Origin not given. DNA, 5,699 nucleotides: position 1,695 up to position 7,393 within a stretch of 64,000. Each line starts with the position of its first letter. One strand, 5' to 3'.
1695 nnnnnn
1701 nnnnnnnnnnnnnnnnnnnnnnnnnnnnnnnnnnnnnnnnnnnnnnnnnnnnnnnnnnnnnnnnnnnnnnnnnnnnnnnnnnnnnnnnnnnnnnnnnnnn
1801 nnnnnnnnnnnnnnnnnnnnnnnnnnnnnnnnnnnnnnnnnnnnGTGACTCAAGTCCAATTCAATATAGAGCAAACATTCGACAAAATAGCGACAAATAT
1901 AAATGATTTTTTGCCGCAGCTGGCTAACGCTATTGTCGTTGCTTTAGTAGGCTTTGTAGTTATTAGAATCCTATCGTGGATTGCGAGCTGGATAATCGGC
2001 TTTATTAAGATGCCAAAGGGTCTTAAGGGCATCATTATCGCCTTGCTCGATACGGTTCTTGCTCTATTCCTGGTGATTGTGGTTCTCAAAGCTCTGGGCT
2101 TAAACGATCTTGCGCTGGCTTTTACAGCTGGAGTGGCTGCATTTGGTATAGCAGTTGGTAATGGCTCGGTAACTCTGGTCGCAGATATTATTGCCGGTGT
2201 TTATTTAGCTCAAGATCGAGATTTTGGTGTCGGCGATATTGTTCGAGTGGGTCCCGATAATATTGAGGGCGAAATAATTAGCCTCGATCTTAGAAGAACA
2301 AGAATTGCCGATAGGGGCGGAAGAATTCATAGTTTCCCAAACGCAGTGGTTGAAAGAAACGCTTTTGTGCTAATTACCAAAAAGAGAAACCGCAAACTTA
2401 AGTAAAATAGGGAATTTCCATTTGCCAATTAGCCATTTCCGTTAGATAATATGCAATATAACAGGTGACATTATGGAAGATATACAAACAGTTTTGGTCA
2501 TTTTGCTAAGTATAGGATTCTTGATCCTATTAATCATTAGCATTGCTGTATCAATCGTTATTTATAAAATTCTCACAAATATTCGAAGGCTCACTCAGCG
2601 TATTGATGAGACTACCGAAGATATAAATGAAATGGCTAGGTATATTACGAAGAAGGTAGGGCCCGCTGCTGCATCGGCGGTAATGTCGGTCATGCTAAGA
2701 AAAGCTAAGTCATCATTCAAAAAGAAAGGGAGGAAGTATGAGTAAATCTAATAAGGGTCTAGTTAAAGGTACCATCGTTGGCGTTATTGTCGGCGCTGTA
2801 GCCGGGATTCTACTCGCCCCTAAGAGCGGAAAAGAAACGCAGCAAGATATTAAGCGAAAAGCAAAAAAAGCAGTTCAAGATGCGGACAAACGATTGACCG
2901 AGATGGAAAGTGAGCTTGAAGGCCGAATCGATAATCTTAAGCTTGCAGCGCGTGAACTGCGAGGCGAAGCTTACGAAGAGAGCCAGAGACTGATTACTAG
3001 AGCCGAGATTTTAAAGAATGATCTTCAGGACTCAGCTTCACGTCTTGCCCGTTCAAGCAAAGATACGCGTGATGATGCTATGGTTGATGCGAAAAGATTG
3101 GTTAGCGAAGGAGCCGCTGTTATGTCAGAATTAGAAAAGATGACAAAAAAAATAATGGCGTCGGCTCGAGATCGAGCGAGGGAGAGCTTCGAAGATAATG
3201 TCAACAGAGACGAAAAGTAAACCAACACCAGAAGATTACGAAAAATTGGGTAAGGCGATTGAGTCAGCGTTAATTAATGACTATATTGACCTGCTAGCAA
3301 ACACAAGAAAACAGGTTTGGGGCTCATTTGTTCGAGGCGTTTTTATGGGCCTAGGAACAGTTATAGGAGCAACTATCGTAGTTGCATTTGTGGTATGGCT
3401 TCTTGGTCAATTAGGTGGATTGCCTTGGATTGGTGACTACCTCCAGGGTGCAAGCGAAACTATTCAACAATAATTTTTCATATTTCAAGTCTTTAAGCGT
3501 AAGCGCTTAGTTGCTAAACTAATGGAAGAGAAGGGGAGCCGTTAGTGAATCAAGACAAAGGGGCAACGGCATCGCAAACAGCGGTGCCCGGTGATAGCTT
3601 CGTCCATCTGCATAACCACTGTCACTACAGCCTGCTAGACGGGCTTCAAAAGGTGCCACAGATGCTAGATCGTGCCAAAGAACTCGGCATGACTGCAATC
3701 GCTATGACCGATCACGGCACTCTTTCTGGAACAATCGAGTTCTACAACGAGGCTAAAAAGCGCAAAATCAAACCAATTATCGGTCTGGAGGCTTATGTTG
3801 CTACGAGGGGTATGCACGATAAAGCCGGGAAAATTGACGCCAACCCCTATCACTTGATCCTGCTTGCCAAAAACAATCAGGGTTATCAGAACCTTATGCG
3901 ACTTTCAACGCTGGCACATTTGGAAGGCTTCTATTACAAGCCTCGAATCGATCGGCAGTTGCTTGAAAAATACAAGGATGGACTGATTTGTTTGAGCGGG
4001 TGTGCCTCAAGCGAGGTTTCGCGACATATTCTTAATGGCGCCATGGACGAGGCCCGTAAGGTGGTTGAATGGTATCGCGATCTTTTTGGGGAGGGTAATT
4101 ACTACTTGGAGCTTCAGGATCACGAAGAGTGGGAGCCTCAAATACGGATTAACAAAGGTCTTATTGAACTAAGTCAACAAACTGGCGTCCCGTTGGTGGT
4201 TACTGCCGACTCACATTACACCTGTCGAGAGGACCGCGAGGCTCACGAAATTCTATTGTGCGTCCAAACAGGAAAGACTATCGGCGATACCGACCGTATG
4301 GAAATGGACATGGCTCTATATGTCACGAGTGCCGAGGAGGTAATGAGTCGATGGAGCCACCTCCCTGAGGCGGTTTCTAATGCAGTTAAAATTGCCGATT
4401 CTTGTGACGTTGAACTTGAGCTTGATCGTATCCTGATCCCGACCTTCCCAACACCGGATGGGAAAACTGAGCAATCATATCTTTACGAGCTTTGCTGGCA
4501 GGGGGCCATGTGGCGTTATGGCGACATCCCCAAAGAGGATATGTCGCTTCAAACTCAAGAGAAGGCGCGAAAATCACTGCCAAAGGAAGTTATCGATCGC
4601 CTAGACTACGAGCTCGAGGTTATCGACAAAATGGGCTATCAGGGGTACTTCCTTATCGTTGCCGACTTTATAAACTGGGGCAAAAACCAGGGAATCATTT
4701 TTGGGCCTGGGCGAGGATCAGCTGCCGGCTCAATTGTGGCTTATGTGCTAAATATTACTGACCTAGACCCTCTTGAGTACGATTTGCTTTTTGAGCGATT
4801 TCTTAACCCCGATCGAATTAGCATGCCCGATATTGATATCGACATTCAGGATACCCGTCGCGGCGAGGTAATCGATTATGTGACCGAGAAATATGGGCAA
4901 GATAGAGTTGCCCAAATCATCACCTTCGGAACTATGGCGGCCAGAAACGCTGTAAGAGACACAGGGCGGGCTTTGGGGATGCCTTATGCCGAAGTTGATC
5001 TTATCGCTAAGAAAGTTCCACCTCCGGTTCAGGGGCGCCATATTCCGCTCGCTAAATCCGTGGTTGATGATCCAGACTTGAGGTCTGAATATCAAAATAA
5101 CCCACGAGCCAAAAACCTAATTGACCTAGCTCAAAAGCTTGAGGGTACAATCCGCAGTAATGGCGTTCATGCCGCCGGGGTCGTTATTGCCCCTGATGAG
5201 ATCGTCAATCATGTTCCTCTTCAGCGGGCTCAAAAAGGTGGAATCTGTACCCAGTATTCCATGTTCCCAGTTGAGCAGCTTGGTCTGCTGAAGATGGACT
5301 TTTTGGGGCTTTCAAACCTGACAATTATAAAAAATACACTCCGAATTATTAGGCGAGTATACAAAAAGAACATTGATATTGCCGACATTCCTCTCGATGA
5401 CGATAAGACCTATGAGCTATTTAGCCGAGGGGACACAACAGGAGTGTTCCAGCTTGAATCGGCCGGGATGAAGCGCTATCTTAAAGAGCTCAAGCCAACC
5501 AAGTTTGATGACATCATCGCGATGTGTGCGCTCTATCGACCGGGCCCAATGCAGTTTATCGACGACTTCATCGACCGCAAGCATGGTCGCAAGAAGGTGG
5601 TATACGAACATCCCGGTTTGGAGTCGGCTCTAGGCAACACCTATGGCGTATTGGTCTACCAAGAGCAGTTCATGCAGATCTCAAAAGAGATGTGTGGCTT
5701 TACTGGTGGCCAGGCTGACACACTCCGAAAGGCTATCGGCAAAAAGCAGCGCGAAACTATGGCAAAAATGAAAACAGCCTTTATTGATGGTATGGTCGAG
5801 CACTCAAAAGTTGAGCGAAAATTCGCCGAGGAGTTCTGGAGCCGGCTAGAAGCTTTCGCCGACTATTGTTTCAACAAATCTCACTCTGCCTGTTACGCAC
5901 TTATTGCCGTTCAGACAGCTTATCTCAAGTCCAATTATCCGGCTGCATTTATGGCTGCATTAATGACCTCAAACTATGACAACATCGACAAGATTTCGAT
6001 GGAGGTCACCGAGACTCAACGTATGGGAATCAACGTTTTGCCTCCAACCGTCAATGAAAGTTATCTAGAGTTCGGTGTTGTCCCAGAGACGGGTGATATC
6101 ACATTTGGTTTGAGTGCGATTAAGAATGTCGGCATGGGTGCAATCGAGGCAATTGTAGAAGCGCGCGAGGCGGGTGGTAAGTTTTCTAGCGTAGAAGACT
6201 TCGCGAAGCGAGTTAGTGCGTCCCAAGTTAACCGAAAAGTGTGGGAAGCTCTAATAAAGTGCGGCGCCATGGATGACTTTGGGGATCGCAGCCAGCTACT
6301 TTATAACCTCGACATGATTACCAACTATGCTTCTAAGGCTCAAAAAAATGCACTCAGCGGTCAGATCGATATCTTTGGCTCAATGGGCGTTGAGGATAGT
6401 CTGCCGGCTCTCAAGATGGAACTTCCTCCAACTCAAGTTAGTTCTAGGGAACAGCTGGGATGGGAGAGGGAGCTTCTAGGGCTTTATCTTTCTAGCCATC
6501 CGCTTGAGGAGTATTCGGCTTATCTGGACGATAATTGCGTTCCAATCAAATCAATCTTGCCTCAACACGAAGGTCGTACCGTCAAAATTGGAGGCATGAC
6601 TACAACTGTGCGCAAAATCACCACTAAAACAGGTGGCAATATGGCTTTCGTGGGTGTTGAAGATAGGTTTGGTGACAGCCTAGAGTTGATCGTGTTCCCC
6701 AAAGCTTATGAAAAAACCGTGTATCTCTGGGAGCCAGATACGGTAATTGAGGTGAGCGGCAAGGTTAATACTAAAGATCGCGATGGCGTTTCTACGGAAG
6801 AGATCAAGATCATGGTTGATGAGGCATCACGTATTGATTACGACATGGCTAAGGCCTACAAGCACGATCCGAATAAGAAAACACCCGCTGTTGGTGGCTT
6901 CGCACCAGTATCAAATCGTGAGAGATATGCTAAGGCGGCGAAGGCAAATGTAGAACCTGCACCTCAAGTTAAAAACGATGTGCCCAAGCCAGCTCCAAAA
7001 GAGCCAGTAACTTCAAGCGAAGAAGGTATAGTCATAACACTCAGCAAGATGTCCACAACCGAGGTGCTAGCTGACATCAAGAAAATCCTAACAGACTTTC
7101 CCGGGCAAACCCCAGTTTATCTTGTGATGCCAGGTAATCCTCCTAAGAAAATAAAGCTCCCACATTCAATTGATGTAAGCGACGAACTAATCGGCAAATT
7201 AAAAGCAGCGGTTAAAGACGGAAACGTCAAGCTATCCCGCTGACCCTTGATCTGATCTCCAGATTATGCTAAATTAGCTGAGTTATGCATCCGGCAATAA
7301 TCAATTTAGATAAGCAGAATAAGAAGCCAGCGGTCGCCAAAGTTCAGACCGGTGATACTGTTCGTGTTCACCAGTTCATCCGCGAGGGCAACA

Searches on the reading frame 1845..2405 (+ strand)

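Call 48: search_protein_families(library=pfam, proteins=[window:1845-2405:+], max_evalue=0.001)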
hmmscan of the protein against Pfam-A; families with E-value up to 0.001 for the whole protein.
window:1845-2405:+ (186 aa): 1 family
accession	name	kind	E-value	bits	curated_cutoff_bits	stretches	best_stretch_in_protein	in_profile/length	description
PF00924.24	MS_channel_2nd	-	3e-10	40.5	20.2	1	110-167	1-56/68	Mechanosensitive ion channel, beta-domain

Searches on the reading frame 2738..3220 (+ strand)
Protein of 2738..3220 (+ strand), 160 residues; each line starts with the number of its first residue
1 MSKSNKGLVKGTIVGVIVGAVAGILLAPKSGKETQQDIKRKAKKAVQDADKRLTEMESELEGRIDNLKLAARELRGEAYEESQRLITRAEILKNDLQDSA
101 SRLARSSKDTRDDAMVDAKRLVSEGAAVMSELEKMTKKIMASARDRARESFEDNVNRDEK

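Call 48: search_protein_families(library=pfam, proteins=[window:2738-3220:+], max_evalue=0.001)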
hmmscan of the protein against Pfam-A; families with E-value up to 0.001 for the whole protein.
window:2738-3220:+ (160 aa): 1 family
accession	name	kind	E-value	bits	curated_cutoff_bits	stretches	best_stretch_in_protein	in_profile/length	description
PF12732.12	YtxH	-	1.7e-15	57.6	37.5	1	10-86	2-49/71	YtxH-like protein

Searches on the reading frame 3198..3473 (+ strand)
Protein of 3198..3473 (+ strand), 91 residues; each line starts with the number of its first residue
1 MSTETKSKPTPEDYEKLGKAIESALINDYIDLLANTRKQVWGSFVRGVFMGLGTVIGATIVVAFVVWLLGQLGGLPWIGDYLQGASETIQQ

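Call 48: search_protein_families(library=pfam, proteins=[window:3198-3473:+], max_evalue=0.001)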
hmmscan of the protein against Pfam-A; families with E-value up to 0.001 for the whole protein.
window:3198-3473:+ (91 aa): 1 family
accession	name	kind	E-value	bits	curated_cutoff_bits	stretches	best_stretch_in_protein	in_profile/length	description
PF18910.5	DUF5665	-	3e-14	53.3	27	1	35-89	1-55/56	Domain of unknown function (DUF5665)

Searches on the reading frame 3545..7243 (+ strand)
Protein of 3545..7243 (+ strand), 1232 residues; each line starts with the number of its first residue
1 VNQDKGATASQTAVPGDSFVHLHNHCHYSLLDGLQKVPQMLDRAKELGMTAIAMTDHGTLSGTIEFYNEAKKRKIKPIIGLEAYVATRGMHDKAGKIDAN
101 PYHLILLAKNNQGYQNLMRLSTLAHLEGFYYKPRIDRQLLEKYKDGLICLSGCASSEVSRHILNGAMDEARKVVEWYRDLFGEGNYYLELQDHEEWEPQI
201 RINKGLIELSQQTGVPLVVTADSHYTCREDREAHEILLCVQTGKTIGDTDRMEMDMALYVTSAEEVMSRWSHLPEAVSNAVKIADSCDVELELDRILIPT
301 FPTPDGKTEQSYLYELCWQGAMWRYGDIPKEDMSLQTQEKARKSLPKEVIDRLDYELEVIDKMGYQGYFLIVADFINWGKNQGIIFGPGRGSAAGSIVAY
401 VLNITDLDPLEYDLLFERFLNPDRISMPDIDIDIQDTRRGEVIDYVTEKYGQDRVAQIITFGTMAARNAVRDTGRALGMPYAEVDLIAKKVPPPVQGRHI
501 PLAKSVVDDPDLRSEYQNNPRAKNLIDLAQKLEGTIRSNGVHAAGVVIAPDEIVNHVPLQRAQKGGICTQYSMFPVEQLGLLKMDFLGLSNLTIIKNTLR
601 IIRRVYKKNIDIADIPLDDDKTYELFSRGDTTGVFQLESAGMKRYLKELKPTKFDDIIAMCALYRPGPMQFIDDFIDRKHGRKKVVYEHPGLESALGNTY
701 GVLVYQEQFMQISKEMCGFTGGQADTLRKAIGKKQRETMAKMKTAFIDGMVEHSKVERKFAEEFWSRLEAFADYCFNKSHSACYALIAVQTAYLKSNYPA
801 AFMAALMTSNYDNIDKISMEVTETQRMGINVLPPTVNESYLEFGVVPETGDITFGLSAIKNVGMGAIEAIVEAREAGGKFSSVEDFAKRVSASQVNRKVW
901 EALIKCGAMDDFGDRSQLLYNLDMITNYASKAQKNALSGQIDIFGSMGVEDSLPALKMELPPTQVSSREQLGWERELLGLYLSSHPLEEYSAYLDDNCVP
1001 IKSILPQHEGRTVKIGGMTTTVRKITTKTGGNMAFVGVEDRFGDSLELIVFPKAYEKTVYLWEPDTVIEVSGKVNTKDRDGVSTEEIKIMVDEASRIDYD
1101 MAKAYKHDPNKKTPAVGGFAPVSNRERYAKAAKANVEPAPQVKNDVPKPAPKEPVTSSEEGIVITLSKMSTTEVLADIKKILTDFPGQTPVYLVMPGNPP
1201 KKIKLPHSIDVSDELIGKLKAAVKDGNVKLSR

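Call 72: search_protein_families(library=pfam, proteins=[window:3545-7243:+], max_evalue=0.00001)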
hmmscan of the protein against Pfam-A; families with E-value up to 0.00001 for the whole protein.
window:3545-7243:+ (1232 aa): 5 families
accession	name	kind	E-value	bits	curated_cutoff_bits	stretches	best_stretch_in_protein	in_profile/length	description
PF07733.18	DNA_pol3_alpha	-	1.4e-100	336.7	23.9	1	312-588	2-260/260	Bacterial DNA polymerase III alpha NTPase domain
PF17657.6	DNA_pol3_finger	-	1e-64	217.3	22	1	591-753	1-165/166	Bacterial DNA polymerase III alpha subunit finger domain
PF02811.25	PHP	-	5e-59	199.7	26.4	1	21-193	1-164/164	PHP domain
PF14579.12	HHH_6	-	4.6e-28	97.7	25.6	1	828-918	1-90/90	Helix-hairpin-helix motif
PF01336.31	tRNA_anti-codon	-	1.7e-08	34.7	27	1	1013-1093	1-71/75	OB-fold nucleic acid binding domain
